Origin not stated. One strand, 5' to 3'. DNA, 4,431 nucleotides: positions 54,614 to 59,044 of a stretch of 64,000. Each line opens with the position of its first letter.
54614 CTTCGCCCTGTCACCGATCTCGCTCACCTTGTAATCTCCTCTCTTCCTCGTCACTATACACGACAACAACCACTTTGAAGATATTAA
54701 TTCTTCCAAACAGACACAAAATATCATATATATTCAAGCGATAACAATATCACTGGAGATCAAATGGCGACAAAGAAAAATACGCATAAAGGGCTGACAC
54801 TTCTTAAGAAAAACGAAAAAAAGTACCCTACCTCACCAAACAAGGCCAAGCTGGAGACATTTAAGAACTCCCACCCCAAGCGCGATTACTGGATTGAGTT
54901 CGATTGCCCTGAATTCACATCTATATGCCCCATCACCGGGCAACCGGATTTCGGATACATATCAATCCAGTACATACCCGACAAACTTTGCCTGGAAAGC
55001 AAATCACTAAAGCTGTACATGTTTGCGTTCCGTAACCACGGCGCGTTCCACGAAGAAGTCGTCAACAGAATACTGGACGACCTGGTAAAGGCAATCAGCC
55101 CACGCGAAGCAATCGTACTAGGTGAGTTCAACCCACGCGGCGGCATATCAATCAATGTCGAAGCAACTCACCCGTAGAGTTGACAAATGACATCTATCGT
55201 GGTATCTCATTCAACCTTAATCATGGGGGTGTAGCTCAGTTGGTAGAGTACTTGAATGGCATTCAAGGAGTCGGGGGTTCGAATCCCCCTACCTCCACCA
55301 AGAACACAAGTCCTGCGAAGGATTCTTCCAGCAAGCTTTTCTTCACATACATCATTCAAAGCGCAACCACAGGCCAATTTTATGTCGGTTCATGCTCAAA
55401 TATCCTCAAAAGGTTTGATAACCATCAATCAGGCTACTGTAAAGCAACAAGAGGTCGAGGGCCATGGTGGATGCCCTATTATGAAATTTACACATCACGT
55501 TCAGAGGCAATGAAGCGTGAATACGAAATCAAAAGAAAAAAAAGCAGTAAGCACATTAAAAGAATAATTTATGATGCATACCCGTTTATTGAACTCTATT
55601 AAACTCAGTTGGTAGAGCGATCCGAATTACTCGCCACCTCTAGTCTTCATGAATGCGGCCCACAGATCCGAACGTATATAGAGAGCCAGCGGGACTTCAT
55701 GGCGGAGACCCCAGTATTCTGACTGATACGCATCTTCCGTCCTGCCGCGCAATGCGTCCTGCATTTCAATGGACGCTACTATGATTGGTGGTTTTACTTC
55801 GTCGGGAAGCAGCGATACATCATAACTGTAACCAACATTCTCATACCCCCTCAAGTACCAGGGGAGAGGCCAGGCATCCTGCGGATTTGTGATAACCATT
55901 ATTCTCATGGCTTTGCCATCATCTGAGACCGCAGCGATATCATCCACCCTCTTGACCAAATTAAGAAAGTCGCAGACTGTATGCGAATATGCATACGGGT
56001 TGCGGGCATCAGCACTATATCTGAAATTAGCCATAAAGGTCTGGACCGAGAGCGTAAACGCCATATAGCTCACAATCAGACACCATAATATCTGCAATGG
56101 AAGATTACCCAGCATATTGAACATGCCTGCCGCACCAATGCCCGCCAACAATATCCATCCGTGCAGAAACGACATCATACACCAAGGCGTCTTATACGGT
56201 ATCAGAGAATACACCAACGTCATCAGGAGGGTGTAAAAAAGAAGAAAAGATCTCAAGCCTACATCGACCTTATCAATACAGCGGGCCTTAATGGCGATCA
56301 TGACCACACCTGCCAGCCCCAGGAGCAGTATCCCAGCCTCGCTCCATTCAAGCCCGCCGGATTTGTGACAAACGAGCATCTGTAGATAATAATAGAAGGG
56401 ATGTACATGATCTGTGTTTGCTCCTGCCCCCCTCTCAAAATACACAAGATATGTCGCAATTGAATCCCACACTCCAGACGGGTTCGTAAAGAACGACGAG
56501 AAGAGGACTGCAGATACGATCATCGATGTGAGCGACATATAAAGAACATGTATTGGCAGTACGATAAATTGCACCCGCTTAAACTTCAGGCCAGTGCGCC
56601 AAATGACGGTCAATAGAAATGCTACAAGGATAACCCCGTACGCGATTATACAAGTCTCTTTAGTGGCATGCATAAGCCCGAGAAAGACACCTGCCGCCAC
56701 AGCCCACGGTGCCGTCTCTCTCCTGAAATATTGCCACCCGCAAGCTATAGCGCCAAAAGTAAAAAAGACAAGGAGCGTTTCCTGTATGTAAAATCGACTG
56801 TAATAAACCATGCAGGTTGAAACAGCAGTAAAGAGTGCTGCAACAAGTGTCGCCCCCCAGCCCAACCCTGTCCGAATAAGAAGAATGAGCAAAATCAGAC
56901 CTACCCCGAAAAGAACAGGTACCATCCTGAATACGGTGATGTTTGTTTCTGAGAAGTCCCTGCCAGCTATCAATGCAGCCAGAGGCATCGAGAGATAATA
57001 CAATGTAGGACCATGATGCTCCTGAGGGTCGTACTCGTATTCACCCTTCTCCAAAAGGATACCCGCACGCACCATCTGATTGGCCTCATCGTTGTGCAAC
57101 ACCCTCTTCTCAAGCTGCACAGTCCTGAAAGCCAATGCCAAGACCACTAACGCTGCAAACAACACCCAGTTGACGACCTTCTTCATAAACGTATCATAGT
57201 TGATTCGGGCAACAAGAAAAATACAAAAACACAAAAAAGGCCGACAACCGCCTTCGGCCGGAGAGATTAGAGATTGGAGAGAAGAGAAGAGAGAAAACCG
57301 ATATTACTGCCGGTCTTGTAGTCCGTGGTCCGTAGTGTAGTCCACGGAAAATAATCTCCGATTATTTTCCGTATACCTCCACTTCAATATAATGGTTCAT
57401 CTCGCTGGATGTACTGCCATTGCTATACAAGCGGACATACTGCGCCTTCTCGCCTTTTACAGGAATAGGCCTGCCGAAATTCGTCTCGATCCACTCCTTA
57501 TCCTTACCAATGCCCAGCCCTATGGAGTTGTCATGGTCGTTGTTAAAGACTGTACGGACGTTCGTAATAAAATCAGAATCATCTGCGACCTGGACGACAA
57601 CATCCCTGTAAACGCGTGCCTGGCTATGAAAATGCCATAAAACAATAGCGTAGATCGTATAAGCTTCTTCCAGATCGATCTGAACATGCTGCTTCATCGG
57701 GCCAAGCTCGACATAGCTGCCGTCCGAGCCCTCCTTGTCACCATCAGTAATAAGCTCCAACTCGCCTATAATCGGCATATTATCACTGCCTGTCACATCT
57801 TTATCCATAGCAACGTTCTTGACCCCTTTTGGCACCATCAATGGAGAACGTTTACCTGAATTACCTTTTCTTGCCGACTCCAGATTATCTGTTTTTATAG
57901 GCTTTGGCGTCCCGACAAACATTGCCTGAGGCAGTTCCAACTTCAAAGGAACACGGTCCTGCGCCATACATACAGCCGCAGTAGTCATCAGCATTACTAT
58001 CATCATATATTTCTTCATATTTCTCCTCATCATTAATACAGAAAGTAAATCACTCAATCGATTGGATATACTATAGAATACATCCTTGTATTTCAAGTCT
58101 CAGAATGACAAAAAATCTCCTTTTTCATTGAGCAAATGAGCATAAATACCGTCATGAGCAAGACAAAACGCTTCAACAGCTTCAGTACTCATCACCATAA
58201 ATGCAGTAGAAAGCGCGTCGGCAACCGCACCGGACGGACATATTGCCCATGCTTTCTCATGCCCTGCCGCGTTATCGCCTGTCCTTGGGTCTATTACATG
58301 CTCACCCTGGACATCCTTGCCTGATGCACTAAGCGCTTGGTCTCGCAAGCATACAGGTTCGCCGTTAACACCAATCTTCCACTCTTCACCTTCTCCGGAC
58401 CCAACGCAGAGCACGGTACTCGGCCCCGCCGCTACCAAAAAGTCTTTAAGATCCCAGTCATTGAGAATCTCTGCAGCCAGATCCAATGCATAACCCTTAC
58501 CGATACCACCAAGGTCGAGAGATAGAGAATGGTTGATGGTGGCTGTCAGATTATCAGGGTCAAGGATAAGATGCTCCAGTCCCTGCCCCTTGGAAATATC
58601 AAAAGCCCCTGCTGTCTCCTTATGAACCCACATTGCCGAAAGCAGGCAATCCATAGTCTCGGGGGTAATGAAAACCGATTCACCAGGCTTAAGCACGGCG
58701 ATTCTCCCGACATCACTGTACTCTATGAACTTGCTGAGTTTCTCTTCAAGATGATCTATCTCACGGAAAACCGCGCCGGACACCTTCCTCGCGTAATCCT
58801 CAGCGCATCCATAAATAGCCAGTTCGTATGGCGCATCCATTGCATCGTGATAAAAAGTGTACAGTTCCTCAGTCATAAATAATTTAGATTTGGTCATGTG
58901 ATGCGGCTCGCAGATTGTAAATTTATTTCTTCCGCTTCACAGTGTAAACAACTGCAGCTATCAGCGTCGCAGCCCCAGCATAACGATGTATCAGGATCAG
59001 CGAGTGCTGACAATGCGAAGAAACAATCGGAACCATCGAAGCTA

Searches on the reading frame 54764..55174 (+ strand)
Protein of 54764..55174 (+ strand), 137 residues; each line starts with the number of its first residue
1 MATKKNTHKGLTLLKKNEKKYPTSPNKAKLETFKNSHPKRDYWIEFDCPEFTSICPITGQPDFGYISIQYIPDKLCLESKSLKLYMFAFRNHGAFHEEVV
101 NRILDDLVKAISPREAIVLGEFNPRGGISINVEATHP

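Call 33: search_protein_families(library=pfam, proteins=[window:54764-55174:+], max_evalue=0.00001)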
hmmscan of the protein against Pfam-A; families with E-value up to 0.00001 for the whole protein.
window:54764-55174:+ (137 aa): 1 family
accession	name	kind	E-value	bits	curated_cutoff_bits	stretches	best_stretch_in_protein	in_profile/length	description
PF14489.11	QueF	-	3.8e-31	107.6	27.3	1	61-136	1-76/81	QueF-like protein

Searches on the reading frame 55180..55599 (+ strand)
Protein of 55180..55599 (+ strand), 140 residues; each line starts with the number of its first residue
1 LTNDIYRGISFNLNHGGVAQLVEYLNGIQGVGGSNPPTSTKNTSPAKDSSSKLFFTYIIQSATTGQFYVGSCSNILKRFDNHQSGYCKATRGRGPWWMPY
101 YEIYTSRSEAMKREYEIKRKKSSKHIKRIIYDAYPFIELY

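Call 33: search_protein_families(library=pfam, proteins=[window:55180-55599:+], max_evalue=0.00001)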
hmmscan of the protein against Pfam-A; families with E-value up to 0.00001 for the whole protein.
window:55180-55599:+ (140 aa): 1 family
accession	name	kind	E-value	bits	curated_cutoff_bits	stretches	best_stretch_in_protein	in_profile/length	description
PF01541.30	GIY-YIG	-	7.7e-15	55.4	22.6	1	55-124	3-75/78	GIY-YIG catalytic domain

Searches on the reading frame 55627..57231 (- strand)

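Call 32: search_protein_families(library=pfam, proteins=[window:55627-57231:-], max_evalue=0.00001)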
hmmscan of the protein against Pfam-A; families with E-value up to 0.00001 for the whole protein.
window:55627-57231:- (534 aa): 1 family
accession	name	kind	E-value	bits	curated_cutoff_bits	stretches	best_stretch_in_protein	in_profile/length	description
PF13231.12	PMT_2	-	1.5e-06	29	26.1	1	94-216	20-139/160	Dolichyl-phosphate-mannose-protein mannosyltransferase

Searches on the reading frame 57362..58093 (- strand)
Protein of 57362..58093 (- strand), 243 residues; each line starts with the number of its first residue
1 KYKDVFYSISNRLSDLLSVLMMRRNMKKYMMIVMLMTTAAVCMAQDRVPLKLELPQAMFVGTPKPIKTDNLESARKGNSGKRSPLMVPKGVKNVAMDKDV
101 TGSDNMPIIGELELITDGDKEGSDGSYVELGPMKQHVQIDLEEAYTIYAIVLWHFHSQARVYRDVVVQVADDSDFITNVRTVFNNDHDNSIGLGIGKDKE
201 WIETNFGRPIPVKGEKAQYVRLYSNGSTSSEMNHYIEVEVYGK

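Call 32: search_protein_families(library=pfam, proteins=[window:57362-58093:-], max_evalue=0.00001)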
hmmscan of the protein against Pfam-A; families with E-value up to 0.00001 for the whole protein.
window:57362-58093:- (243 aa): 1 family
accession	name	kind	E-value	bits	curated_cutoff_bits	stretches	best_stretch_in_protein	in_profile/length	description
PF22633.2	F5_F8_type_C_2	-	3.8e-06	27.9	27.8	0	116-186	3-72/91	NedA-like, galactose-binding domain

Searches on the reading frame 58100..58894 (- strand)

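Call 32: search_protein_families(library=pfam, proteins=[window:58100-58894:-], max_evalue=0.00001)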
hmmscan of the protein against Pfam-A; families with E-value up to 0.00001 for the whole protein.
window:58100-58894:- (264 aa): 1 family
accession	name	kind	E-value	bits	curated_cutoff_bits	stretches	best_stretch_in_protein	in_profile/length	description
PF02424.20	ApbE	-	1.5e-34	120.1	25.6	2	105-250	107-262/266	ApbE family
